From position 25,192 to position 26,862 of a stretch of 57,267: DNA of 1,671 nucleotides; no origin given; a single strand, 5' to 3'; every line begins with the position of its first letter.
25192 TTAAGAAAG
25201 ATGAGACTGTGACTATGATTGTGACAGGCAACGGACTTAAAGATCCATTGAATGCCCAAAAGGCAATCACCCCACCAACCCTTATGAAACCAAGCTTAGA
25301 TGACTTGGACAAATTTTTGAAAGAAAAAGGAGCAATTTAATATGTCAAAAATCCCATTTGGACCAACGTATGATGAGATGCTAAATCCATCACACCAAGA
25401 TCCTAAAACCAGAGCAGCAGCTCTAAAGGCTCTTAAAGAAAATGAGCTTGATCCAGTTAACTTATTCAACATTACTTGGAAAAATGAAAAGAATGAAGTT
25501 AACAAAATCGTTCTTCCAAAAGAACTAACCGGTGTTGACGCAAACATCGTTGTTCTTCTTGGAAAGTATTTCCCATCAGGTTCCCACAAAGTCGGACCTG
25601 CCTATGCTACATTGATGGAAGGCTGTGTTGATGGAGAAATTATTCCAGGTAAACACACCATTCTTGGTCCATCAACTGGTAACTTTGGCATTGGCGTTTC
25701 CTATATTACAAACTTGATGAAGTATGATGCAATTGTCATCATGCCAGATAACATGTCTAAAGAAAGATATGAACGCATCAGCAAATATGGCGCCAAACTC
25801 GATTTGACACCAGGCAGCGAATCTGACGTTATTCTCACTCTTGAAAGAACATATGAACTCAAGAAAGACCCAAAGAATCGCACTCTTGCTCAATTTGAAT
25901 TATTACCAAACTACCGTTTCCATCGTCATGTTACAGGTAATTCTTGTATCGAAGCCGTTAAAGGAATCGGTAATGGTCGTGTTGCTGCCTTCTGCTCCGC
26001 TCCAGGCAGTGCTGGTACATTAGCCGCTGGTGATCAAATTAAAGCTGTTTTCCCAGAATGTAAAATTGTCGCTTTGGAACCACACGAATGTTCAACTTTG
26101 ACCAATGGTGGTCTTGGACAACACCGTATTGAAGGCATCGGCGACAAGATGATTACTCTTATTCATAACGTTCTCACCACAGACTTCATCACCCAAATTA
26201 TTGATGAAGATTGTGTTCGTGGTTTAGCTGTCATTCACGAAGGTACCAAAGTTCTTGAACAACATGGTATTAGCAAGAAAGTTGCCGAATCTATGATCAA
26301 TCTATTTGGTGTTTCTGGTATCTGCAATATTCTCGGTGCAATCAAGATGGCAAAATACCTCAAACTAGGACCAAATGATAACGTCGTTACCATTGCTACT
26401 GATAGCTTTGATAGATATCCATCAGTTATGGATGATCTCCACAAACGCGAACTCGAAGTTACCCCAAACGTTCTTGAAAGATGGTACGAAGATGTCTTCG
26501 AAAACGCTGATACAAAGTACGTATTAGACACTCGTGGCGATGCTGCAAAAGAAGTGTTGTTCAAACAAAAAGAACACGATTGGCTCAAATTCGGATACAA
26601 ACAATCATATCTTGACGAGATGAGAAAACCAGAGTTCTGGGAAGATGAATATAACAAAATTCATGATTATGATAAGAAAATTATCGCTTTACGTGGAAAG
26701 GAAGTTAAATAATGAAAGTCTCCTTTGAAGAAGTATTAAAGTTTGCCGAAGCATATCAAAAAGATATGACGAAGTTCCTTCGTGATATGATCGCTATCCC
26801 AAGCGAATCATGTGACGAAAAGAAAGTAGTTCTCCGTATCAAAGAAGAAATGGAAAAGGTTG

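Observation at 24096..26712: Two atypical fold-type-II PLP enzymes occupy the slot where diaminopropionate ammonia-lyase is expected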

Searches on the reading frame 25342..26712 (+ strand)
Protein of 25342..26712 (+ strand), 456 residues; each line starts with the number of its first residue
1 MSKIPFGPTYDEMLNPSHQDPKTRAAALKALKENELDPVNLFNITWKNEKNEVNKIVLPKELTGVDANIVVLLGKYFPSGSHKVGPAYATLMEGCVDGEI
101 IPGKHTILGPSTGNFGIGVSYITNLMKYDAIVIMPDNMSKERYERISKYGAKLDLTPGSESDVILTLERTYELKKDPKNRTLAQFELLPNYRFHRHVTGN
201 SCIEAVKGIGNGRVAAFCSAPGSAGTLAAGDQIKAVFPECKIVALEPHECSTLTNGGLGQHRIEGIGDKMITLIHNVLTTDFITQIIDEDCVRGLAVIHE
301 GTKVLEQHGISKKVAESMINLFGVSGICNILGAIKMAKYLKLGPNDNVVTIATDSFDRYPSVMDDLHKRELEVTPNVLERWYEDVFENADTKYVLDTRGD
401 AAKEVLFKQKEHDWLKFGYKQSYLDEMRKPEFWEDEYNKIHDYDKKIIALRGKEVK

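Call 6: search_protein_families(library=ncbifam, proteins=[window:25342-26712:+])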
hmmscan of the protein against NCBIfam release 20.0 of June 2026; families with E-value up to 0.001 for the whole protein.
window:25342-26712:+ (456 aa): 20 families
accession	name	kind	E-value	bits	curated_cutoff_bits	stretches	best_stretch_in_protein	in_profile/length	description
TIGR01139.1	cysK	equivalog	7.2e-39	133.8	350.95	1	62-362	16-295/298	cysteine synthase A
TIGR01136.1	cysKM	subfamily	3e-38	131.9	344.15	1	63-361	17-295/299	cysteine synthase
NF007989.0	PRK10717.1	equivalog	2e-31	109.3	387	1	75-363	37-316/334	cysteine synthase A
NF008735.0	PRK11761.1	equivalog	2.1e-24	86.3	413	1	66-361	26-290/296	cysteine synthase CysM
TIGR01138.1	cysM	equivalog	6.5e-24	85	394.2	1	64-361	20-286/290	cysteine synthase B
TIGR01137.1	cysta_beta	equivalog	3.5e-19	68.8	510.25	1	63-359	22-305/457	cystathionine beta-synthase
TIGR03945.1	PLP_SbnA_fam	equivalog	1.5e-16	60.3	349.95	1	63-359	18-294/304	2,3-diaminopropionate biosynthesis protein SbnA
NF005147.0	PRK06608.1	equivalog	2e-07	30.2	380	1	105-249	74-209/339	serine/threonine dehydratase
NF053679.1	CysteaSynCapA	equivalog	1.1e-06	27.7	600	1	97-292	61-263/329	cysteate synthase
NF006094.0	PRK08246.1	subfamily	2.6e-06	27.1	331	1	77-255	47-208/310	serine/threonine dehydratase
NF006058.0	PRK08206.1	equivalog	1.3e-05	23.9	276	1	104-158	116-170/402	diaminopropionate ammonia-lyase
NF004996.0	PRK06381.1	equivalog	2.1e-05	23.7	266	1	103-166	62-125/319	threonine synthase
TIGR03528.1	2_3_DAP_am_ly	equivalog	7.5e-05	21.5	532.25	1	106-157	115-166/396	diaminopropionate ammonia-lyase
NF052478.1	CystDsulMYC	equivalog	0.00011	21.7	600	0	77-155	47-124/354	L-cysteine desulfhydrase Cds1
NF005680.0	PRK07476.1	equivalog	0.00012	21.2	413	1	67-169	38-136/326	hydroxyectoine utilization dehydratase EutB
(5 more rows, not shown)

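Call 7: search_protein_families(library=pfam, proteins=[window:25342-26712:+])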
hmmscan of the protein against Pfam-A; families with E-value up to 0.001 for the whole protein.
window:25342-26712:+ (456 aa): 1 family
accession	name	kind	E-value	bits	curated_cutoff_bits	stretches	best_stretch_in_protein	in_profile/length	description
PF00291.31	PALP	-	4.3e-21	76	35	1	69-354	24-295/295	Pyridoxal-phosphate dependent enzyme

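Call 16: find_homologous_proteins(query=window:25342-26709:+, max_evalue=1e-10)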
Query window:25342-26709:+ (456 aa): 7050 proteins with E <= 1e-10 among 8000 candidates; the best 120 are listed.
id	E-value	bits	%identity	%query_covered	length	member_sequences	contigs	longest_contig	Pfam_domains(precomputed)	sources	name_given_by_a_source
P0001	0.0e+0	1047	100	100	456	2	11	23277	PF00291.32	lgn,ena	-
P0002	0.0e+0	1046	99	100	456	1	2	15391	PF00291.32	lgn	-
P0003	6.1e-293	990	93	100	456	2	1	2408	PF00291.32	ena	-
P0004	8.4e-293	989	93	100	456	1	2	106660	PF00291.32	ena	-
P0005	9.3e-293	989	93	100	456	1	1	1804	PF00291.32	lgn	-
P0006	2.3e-292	988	92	100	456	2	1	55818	PF00291.32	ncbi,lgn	-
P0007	5.6e-292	986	92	100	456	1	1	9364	PF00291.32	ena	-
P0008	5.6e-290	980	92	100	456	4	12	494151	PF00291.32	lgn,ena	-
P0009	5.7e-289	976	91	100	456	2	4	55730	PF00291.32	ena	-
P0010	4.8e-287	970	91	100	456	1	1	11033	PF00291.32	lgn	-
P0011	6.3e-283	957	89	100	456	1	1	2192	PF00291.32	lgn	-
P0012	8.7e-283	956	89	100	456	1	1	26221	PF00291.32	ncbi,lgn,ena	-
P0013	1.8e-281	952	89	100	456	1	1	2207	PF00291.32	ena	-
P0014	1.2e-280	949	89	100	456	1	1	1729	PF00291.32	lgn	-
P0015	1.7e-280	949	89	100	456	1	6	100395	PF00291.32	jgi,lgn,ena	-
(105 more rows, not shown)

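Call 18: find_related_loci(query=window:25342-26709:+, collection=genome_contigs, flank=10000)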
Query window:25342-26709:+ (456 aa) in genome_contigs; peptide patterns used: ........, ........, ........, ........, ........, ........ (x = any residue, [..] = any of these).
599 stretches matched a pattern (row limit reached: there are more); 549 encode a relative of the query (tblastn E <= 1e-3); the best 80 are kept; 80 distinct loci.
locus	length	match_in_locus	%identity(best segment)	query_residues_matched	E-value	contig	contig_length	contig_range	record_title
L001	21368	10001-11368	92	1-456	0e+0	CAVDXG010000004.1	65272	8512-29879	Coriobacteriaceae bacterium isolate H07668-L1_cleanbin_000021 genome assembly, contig: Spades_H07668-L1_contig_94, whole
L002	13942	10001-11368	91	1-456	0e+0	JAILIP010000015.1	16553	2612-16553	MAG: Bacilli bacterium isolate RUI153 k141_1782819_flag=0_multi=20.0000_len=16553, whole genome shotgun sequence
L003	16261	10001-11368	92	1-456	0e+0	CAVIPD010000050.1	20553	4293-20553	bacterium isolate H07634-L1_cleanbin_000049 genome assembly, contig: Spades_H07634-L1_contig_1865, whole genome shotgun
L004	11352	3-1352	91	6-455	0e+0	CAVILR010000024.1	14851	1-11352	Lachnospiraceae bacterium isolate H07676-L1_cleanbin_000045 genome assembly, contig: Spades_H07676-L1_contig_3400, whole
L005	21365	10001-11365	89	1-455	0e+0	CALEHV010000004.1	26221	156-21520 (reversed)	MAG TPA_asm: uncultured Firmicutes bacterium isolate SRR6425755_bin.104_CONCOCT_v1.1_MAG genome assembly, contig: ERZ176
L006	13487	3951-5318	90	1-456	0e+0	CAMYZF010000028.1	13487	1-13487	MAG TPA_asm: uncultured Erysipelotrichaceae bacterium isolate SRR10912541_bin.28_metaWRAP_v1.3_MAG genome assembly, cont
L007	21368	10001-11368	89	1-456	0e+0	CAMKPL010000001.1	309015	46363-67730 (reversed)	MAG: uncultured Bacillales bacterium isolate SRR12081293_bin.33_metaWRAP_v1.3_MAG genome assembly, contig: ERZ12289773.4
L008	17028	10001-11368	89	1-456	0e+0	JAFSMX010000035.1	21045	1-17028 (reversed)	MAG: Bacilli bacterium isolate RGIG3288 Goat_Reticulum-4__c517283, whole genome shotgun sequence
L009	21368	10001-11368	88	1-456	0e+0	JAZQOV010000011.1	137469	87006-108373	MAG: Bacilli bacterium isolate T1900045242_TH20190012.MAGScoT_cleanbin_000030 SGB_5545_k141_3216053, whole genome shotgu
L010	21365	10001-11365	88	1-455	0e+0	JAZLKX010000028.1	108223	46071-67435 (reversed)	MAG: Bacilli bacterium isolate T1900044958_TA20190014.MAGScoT_cleanbin_000039 SGB_3889_k141_79536, whole genome shotgun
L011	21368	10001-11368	88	1-456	0e+0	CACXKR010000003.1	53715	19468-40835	MAG: uncultured Erysipelotrichaceae bacterium isolate RUG11348 genome assembly, contig: RUG11348_asm_3, whole genome sho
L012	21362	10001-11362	88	2-454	0e+0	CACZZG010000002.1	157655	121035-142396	MAG: uncultured Erysipelotrichaceae bacterium isolate RUG13091 genome assembly, contig: RUG13091_asm_2, whole genome sho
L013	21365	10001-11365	87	1-455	0e+0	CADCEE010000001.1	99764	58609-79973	MAG: uncultured Erysipelotrichaceae bacterium isolate RUG14566 genome assembly, contig: RUG14566_asm_1, whole genome sho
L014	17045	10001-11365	87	1-455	0e+0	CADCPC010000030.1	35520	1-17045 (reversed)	MAG: uncultured Erysipelotrichaceae bacterium isolate RUG14851 genome assembly, contig: RUG14851_asm_30, whole genome sh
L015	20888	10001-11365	87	1-455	0e+0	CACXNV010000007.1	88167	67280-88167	MAG: uncultured Erysipelotrichaceae bacterium isolate RUG11432 genome assembly, contig: RUG11432_asm_7, whole genome sho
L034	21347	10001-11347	76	3-451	0e+0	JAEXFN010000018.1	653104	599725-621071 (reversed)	MAG: Bacillota bacterium isolate OH_HBB_250 k127_197666, whole genome shotgun sequence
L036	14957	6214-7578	75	1-456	0e+0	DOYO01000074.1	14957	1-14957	MAG TPA_asm: Acholeplasmataceae bacterium isolate UBA12080 contig_7047, whole genome shotgun sequence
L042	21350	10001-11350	74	3-452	0e+0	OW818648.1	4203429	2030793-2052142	metagenome genome assembly, chromosome: 1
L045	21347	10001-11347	74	3-451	0e+0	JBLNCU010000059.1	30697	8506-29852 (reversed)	MAG: Bacillota bacterium isolate MAG117 PRJNA950955_bin25_renamed_58, whole genome shotgun sequence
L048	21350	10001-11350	74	1-451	0e+0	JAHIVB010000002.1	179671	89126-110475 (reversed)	MAG: Bacillota bacterium isolate MM_PC_MetaG.mb.5 MM_PC_MetaG.mb.5_k141_408735, whole genome shotgun sequence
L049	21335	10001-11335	75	3-447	0e+0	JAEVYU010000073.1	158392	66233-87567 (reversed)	MAG: Bacillota bacterium isolate OH_PBB_143 k127_1177279, whole genome shotgun sequence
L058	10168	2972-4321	74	1-451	0e+0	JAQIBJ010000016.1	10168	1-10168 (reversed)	MAG: Tenericutes bacterium isolate GH50 k119_265171, whole genome shotgun sequence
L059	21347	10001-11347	74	3-451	0e+0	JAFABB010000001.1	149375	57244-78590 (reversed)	MAG: Bacillota bacterium isolate OH_SBB_108 k127_451416, whole genome shotgun sequence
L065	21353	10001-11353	74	1-451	0e+0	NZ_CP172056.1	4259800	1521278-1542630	Desulfitobacterium sp. Sab5 chromosome, complete genome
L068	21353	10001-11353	73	1-451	0e+0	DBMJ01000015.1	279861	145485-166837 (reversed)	MAG TPA_asm: Clostridium sp. UBA701 UBA701_contig_507, whole genome shotgun sequence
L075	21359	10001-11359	72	3-455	0e+0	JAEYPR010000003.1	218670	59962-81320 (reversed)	MAG: Bacillota bacterium isolate OH_CBB_200 k127_1594354, whole genome shotgun sequence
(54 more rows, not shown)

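Call 20: search_solved_structures(query=window:25342-26709:+, max_evalue=0.00001, show_alignments=1)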
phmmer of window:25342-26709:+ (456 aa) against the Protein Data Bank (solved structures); distinct sequences matched with E-value up to 0.00001: 102 (the best 60 are shown).
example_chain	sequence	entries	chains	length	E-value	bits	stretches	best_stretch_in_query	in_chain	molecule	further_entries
9jxu_A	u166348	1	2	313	2.1e-29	106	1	66-361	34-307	Cysteine synthase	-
8t2c_A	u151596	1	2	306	1.1e-28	103.6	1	67-361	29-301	Cysteine synthase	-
8srt_A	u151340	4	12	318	1.1e-28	103.5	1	67-361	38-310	Cysteine synthase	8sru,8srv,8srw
3fca_A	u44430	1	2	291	1.7e-26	96.4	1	62-362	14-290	Cysteine synthase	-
1o58_A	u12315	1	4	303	2.5e-26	95.8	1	62-362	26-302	O-acetylserine sulfhydrylase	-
2egu_A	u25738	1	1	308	3.6e-25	92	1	73-307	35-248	Cysteine synthase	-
7n2t_A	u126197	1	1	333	1.3e-24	90.2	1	58-302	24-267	Cysteine synthase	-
1ve1_A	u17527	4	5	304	8e-24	87.5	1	67-291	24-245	O-acetylserine sulfhydrylase | O-acetylserine (Thiol)-lyase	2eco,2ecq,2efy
3vbe_A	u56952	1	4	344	8.7e-24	87.4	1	58-298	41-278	beta-cyanoalnine synthase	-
5b53_A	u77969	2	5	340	1e-23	87.2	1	62-362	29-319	Cysteine synthase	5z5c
5b55_A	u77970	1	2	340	4.6e-23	85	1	63-366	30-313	Cysteine synthase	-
3vc3_A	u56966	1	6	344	5.7e-23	84.7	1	58-298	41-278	beta-cyanoalnine synthase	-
4lmb_A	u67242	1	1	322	1.2e-22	83.6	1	62-288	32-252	Cysteine synthase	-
8b9y_A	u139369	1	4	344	2.1e-22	82.9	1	58-292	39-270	Cysteine synthase, putative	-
2isq_A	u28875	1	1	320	5.8e-22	81.4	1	77-301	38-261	Cysteine synthase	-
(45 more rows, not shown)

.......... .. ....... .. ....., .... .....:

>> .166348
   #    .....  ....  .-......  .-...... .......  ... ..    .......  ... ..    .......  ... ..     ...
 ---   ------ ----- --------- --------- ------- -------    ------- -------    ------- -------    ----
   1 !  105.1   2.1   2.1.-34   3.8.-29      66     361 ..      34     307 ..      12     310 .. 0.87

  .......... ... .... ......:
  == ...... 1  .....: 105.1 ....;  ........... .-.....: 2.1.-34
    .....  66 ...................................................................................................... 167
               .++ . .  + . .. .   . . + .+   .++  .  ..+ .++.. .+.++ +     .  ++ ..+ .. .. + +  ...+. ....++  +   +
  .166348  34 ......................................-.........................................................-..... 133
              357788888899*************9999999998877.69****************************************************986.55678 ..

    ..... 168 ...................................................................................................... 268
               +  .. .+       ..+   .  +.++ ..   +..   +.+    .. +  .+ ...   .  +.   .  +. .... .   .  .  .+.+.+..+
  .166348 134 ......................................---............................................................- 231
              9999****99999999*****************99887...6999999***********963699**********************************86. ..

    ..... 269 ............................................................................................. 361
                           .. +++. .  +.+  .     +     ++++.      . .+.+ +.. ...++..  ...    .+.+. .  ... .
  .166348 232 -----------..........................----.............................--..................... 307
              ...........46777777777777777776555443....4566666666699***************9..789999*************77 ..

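Call 31: search_protein_representatives(protein=window:25342-26709:+)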
Query: 456 residues. Proteins with E-value up to 0.001 (for the whole library): 4144; up to 1e-10: 1000; up to 1e-30: 119. The best 150 are listed.
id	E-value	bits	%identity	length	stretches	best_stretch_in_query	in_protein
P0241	4.3e-146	503.8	63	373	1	6-369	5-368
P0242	1.6e-133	462.4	54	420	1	1-451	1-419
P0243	1.4e-109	383.5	46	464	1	6-446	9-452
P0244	1.1e-108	380.4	46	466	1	6-451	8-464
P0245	8.4e-103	361.1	66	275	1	200-447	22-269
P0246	4.1e-96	339.1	51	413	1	56-444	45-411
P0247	6.4e-91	321.9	55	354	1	1-314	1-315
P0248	1.1e-90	321.2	68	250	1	92-303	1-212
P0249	2.0e-90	320.3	42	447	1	8-451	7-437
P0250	4.0e-85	302.8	68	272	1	108-315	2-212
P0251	8.8e-85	301.7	76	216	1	58-235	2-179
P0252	9.6e-78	278.5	38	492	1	8-437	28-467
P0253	3.6e-74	266.7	47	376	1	4-285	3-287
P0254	4.6e-71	256.5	41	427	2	6-239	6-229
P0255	3.7e-69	250.2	73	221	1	55-211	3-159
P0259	8.6e-63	229.2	37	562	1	8-440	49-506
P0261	1.2e-62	228.7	33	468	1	6-452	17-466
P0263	4.5e-58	213.7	36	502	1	8-450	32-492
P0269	3.6e-56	207.4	40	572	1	56-364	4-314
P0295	7.1e-44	166.9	31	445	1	7-367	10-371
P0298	3.9e-43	164.4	41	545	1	128-368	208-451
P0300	3.0e-42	161.5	32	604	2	56-289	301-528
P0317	6.0e-38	147.3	39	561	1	57-308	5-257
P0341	1.1e-32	130.0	30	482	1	8-430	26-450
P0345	2.3e-32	128.9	40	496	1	8-235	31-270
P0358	3.3e-31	125.1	43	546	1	168-360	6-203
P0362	3.0e-30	122.0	29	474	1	8-357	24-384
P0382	7.2e-29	117.4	37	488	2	8-235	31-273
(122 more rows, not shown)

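Call 32: search_protein_families(library=ncbifam, max_evalue=1e-15, proteins=[P0243, P0244, P0249, P0252, P0259, P0261, P0263, P0295, P0341, P0362])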
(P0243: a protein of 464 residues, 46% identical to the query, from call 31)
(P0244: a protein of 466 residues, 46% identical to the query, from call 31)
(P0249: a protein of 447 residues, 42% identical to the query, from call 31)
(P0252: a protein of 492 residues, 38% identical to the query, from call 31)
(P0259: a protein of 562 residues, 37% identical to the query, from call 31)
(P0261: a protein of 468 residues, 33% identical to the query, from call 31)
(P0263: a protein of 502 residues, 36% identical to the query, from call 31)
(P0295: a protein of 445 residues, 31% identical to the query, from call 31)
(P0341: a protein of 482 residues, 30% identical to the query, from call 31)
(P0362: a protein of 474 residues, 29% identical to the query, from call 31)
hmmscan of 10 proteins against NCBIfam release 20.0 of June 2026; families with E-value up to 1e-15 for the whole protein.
P0243 (464 aa): 7 families
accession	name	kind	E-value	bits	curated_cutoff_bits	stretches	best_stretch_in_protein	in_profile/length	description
TIGR01136.1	cysKM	subfamily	1.1e-39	136.6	344.15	1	70-297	21-244/299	cysteine synthase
TIGR01139.1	cysK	equivalog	2.5e-39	135.3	350.95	1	68-364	19-292/298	cysteine synthase A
NF007989.0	PRK10717.1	equivalog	4.5e-34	118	387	1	81-368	40-316/334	cysteine synthase A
NF008735.0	PRK11761.1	equivalog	1.7e-23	83.3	413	1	75-257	32-208/296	cysteine synthase CysM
TIGR01138.1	cysM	equivalog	1.4e-21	77.3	394.2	1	76-257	29-204/290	cysteine synthase B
TIGR03945.1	PLP_SbnA_fam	equivalog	3.2e-21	75.7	349.95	1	80-307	32-256/304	2,3-diaminopropionate biosynthesis protein SbnA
TIGR01137.1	cysta_beta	equivalog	5.7e-19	68.1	510.25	1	80-287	36-246/457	cystathionine beta-synthase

P0244 (466 aa): 6 families
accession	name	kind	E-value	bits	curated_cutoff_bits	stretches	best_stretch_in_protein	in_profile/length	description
TIGR01139.1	cysK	equivalog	4.4e-36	124.6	350.95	1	73-375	25-295/298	cysteine synthase A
TIGR01136.1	cysKM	subfamily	3.8e-35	121.7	344.15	1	78-374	30-295/299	cysteine synthase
NF007989.0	PRK10717.1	equivalog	2.2e-30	105.8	387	1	80-375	40-315/334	cysteine synthase A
NF008735.0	PRK11761.1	equivalog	3.9e-23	82.1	413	1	78-261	36-206/296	cysteine synthase CysM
TIGR01138.1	cysM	equivalog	1.5e-21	77.2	394.2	1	76-300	30-234/290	cysteine synthase B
TIGR01137.1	cysta_beta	equivalog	8.1e-21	74.2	510.25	1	80-301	37-254/457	cystathionine beta-synthase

P0249 (447 aa): 7 families
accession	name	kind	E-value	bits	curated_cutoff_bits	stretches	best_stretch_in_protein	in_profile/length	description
TIGR01136.1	cysKM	subfamily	1.1e-39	136.6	344.15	1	52-349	18-296/299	cysteine synthase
TIGR01139.1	cysK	equivalog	2.1e-39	135.6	350.95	1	51-349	17-295/298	cysteine synthase A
NF007989.0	PRK10717.1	equivalog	2.7e-30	105.6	387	1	65-350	39-316/334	cysteine synthase A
TIGR01137.1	cysta_beta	equivalog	1.3e-25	90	510.25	1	66-287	37-264/457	cystathionine beta-synthase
NF008735.0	PRK11761.1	equivalog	1.4e-22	80.3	413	1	58-288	30-250/296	cysteine synthase CysM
TIGR01138.1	cysM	equivalog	4.3e-21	75.7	394.2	1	52-287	20-245/290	cysteine synthase B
TIGR03945.1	PLP_SbnA_fam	equivalog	4.5e-19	68.6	349.95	1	66-287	33-254/304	2,3-diaminopropionate biosynthesis protein SbnA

P0252 (492 aa): 4 families
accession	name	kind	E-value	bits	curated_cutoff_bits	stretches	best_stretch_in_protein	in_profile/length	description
TIGR01139.1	cysK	equivalog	1.8e-26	93.1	350.95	1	92-391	20-294/298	cysteine synthase A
TIGR01136.1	cysKM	subfamily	9.5e-26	90.8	344.15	1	93-391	21-295/299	cysteine synthase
NF007989.0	PRK10717.1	equivalog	7.8e-22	77.8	387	1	89-394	25-317/334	cysteine synthase A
TIGR01137.1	cysta_beta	equivalog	2e-20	72.9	510.25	1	88-394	21-310/457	cystathionine beta-synthase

P0259 (562 aa): 4 families
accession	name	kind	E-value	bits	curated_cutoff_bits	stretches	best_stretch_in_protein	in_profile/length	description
TIGR01139.1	cysK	equivalog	4.6e-24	85.2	350.95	1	108-345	17-247/298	cysteine synthase A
TIGR01136.1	cysKM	subfamily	1.5e-23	83.6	344.15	1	109-345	18-247/299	cysteine synthase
NF007989.0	PRK10717.1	equivalog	1.8e-22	79.9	387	1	122-346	39-269/334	cysteine synthase A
TIGR01137.1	cysta_beta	equivalog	2e-18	66.3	510.25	1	108-345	22-259/457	cystathionine beta-synthase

P0261 (468 aa): 2 families
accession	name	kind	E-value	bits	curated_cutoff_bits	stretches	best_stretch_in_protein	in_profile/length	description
TIGR01136.1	cysKM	subfamily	4.4e-23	82.1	344.15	1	78-358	21-277/299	cysteine synthase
TIGR01139.1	cysK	equivalog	7.1e-20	71.4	350.95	1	77-369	20-286/298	cysteine synthase A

P0263 (502 aa): 3 families
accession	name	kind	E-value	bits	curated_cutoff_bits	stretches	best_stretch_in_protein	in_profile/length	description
TIGR01139.1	cysK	equivalog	2.6e-20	72.9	350.95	1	136-400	59-294/298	cysteine synthase A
TIGR01136.1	cysKM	subfamily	1.8e-18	66.9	344.15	1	137-399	60-294/299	cysteine synthase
NF007989.0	PRK10717.1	equivalog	5.5e-16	58.6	387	0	136-402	67-316/334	cysteine synthase A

P0295 (445 aa): 1 family
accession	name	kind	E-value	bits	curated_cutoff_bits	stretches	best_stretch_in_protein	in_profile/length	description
TIGR01136.1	cysKM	subfamily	4.5e-17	62.4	344.15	1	66-305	17-261/299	cysteine synthase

P0341 (482 aa): 0 families

P0362 (474 aa): 0 families

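Call 44: predict_structure(alignment_id=A1)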
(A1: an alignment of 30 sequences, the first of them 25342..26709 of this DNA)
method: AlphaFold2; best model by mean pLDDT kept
length: 456 residues; sequences in the alignment: 30
mean_pLDDT: 80.2   pTM: 0.87
mean pLDDT of the five models: 80.2, 76.7, 76.6, 75.8, 75.2
residues with pLDDT >= 90: 128; 70-90: 230; 50-70: 79; < 50: 19
segments of 3 or more residues with pLDDT < 50: 1-3, 78-82, 259-268
pLDDT, mean of each block of 10 residues (from residue 1): 63 84 82 74 72 89 95 65 67 83 75 69 78 74 79 71 63 67 68 88 94 93 72 95 84 62 44 75 89 91 95 90 84 96 97 65 84 89 90 91 86 75 87 90 90 71
secondary structure, 60 per line:
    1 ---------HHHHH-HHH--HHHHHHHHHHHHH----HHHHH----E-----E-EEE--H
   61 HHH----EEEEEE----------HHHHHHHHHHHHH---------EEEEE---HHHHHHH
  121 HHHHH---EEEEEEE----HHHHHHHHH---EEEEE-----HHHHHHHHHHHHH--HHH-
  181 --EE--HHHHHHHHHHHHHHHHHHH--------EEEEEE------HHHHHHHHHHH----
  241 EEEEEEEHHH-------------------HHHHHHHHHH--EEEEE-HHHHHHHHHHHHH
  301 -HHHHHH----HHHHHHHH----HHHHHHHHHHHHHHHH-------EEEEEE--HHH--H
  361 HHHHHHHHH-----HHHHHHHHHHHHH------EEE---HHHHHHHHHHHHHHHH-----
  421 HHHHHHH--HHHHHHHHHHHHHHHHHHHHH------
elements in order: H10-14 H21-33 H38-42 E55-57 H60-63 E68-73 H84-96 E106-110 H114-125 E129-135 H140-148 E152-156 H162-174 H187-205 E214-219 H226-236 E241-247 H270-279 E282-286 H288-300 H302-307 H312-319 H324-339 E347-352 H360-369 H375-387 E394-396 H400-415 H421-427 H430-450
